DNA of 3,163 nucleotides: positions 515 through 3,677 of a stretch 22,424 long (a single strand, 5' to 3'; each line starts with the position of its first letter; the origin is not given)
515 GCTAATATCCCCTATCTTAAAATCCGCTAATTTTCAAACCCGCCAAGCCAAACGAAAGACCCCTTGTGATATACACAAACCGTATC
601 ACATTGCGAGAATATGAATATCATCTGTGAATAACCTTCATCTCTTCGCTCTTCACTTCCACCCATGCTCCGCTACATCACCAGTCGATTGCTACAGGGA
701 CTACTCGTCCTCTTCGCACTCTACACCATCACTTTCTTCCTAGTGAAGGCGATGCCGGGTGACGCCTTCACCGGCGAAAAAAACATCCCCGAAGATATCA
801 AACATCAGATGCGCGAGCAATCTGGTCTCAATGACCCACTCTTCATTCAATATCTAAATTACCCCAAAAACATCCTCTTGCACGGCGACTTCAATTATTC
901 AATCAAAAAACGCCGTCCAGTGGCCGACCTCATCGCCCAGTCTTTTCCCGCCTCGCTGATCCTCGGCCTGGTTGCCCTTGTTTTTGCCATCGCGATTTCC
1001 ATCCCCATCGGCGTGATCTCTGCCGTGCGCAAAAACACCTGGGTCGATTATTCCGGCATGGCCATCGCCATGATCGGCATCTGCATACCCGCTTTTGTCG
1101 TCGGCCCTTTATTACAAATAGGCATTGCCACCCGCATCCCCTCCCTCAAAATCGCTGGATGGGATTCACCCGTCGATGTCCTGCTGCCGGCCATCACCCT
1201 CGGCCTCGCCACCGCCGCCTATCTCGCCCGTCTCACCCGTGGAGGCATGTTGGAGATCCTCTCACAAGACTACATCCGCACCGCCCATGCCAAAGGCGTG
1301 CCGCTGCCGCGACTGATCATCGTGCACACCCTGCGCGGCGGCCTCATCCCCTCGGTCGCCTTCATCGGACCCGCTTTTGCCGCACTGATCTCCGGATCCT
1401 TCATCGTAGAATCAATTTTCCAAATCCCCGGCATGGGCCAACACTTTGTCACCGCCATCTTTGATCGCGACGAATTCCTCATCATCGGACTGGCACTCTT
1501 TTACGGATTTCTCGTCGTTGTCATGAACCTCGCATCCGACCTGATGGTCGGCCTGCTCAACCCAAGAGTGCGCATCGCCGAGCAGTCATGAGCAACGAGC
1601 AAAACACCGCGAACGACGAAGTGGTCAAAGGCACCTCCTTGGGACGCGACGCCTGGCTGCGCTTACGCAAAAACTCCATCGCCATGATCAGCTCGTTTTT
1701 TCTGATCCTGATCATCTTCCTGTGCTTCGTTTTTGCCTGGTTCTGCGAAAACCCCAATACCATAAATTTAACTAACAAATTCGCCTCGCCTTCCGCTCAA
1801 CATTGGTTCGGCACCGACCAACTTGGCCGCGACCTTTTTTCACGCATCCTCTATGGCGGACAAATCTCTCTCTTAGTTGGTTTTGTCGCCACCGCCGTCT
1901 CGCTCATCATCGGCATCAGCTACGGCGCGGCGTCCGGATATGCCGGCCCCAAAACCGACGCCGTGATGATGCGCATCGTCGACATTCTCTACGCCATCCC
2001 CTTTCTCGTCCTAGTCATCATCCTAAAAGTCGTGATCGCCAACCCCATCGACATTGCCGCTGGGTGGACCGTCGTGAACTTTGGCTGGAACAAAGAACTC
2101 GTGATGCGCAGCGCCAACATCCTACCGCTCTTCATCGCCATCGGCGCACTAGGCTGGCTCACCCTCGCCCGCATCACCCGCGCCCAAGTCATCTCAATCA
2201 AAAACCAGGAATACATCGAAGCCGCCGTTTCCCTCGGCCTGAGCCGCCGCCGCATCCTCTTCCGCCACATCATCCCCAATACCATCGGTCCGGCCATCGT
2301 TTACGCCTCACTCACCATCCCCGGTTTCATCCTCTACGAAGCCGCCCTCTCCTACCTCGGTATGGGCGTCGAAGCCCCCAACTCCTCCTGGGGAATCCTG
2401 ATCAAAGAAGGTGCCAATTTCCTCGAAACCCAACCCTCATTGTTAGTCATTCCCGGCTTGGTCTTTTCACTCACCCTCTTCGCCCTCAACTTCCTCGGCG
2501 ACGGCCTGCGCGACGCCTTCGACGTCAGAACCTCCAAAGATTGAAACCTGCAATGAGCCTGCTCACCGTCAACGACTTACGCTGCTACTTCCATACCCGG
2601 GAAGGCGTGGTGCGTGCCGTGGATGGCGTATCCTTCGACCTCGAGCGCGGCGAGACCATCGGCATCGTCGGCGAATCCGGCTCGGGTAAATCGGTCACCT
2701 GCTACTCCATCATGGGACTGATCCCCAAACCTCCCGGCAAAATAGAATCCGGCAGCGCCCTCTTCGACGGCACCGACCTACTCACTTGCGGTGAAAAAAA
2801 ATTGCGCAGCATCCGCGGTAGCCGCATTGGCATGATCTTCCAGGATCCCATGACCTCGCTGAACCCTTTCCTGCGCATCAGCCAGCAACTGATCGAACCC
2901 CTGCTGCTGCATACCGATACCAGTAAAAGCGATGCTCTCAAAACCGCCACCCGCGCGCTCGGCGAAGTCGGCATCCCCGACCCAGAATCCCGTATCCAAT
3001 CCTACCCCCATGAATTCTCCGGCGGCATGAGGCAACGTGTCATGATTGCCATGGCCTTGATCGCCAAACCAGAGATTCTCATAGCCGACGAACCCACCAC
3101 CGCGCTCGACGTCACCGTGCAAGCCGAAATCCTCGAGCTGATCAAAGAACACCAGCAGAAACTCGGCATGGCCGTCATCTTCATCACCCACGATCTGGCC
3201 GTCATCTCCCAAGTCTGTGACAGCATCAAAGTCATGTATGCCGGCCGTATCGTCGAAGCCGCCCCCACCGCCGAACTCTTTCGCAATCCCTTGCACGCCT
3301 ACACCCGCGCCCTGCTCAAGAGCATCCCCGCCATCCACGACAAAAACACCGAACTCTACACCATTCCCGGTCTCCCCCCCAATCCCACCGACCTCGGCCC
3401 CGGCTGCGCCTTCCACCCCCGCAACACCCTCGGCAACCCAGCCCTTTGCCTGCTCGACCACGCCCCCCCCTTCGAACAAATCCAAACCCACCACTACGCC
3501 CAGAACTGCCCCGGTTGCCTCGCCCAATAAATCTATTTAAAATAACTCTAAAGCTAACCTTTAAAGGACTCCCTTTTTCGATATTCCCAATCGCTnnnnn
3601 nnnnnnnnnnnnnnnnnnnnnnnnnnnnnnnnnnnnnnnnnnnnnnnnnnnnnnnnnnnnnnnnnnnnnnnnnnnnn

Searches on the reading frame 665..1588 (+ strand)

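Call 63: search_protein_families(library=pfam, proteins=[window:665-1588:+], max_evalue=0.001)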
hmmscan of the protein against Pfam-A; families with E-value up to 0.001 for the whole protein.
window:665-1588:+ (308 aa): 2 families
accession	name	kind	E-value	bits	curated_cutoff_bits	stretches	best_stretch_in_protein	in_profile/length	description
PF00528.27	BPD_transp_1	-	2.5e-32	112.5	26.4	1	113-303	2-183/184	Binding-protein-dependent transport system inner membrane component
PF19300.4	BPD_transp_1_N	-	1.6e-10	41.6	23.8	1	1-98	1-111/114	Binding-prot-dependent transport system membrane comp, N-term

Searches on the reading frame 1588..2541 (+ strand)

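Call 63: search_protein_families(library=pfam, proteins=[window:1588-2541:+], max_evalue=0.001)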
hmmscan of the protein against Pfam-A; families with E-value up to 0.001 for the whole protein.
window:1588-2541:+ (318 aa): 2 families
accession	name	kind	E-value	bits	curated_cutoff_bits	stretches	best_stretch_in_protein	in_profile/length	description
PF00528.27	BPD_transp_1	-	4.2e-30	105.3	26.4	1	109-316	1-183/184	Binding-protein-dependent transport system inner membrane component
PF12911.12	OppC_N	-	9.8e-11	41.8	23.9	1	17-68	1-53/53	N-terminal TM domain of oligopeptide transport permease C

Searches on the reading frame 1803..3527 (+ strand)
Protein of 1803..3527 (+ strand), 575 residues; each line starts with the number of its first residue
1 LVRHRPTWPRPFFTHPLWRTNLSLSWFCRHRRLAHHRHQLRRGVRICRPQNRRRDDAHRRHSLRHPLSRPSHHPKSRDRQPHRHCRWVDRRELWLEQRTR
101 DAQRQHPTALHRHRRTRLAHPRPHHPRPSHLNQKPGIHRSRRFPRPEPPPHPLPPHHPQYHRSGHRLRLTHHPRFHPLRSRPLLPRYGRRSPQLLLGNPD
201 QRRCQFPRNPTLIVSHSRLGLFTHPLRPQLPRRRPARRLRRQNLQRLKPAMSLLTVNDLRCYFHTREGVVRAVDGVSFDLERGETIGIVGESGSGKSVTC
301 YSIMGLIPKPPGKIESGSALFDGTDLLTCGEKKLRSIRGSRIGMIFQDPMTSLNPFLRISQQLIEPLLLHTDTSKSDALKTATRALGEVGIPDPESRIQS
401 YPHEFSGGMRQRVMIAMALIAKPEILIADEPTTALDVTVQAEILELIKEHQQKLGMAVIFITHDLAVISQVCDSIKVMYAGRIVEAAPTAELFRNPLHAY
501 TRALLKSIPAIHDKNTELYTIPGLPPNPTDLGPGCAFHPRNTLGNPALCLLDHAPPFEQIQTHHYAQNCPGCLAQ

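Call 63: search_protein_families(library=pfam, proteins=[window:1803-3527:+], max_evalue=0.001)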
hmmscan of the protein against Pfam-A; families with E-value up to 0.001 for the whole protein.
window:1803-3527:+ (575 aa): 4 families
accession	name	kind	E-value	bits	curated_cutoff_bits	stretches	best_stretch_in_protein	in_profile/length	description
PF00005.33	ABC_tran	-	1.9e-30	106.7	25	1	274-433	2-137/137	ABC transporter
PF08352.17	oligo_HPY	-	9.1e-18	64.9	27.1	1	484-542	1-59/65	Oligopeptide/dipeptide transporter, C-terminal region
PF13304.12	AAA_21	-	3.8e-06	27.6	27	1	401-468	234-303/304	AAA domain, putative AbiEii toxin, Type IV TA system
PF02463.25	SMC_N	-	0.00067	19.6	40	0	404-477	136-211/220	RecF/RecN/SMC N terminal domain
